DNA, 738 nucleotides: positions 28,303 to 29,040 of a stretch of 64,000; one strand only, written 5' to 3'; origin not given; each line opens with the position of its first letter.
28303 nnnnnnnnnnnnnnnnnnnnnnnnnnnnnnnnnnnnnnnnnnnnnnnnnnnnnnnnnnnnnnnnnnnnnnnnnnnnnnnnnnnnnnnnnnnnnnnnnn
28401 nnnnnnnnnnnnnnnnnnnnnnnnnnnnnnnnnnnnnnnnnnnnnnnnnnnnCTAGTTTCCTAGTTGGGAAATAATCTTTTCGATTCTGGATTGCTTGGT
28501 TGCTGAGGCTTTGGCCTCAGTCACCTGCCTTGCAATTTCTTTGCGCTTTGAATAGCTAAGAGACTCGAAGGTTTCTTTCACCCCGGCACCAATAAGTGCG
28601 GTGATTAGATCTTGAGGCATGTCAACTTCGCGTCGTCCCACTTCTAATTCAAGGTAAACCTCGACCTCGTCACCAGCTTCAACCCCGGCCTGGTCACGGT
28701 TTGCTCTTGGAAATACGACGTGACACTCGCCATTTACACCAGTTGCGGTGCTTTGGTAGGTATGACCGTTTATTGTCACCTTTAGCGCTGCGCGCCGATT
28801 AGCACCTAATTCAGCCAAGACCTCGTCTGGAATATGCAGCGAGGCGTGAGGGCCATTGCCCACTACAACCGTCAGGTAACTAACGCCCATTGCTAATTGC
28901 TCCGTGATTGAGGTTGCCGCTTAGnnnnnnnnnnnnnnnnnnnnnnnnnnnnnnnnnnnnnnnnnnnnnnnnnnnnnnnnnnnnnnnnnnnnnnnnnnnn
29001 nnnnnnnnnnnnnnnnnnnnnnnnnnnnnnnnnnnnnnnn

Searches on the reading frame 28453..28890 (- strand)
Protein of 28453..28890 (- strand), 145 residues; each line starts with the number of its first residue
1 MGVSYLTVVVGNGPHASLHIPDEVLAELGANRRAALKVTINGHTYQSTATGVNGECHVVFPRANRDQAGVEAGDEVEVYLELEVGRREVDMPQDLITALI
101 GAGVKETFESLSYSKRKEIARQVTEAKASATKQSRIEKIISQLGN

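Call 3: search_protein_families(library=pfam, proteins=[window:28453-28890:-], max_evalue=0.01)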
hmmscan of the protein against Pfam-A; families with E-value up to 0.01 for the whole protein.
window:28453-28890:- (145 aa): 2 families
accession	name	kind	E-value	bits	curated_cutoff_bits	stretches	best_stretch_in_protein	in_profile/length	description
PF13376.11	OmdA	-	6.6e-15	55.3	25.6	1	88-143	1-57/60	Bacteriocin-protection, YdeI or OmpD-Associated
PF08922.17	DUF1905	-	1.6e-08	35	24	1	10-79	9-80/81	Domain of unknown function (DUF1905)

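Call 34: search_protein_families(library=ncbifam, proteins=[window:28453-28890:-], max_evalue=0.001)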
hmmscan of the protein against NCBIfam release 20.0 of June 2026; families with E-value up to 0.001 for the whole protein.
window:28453-28890:- (145 aa): 0 families
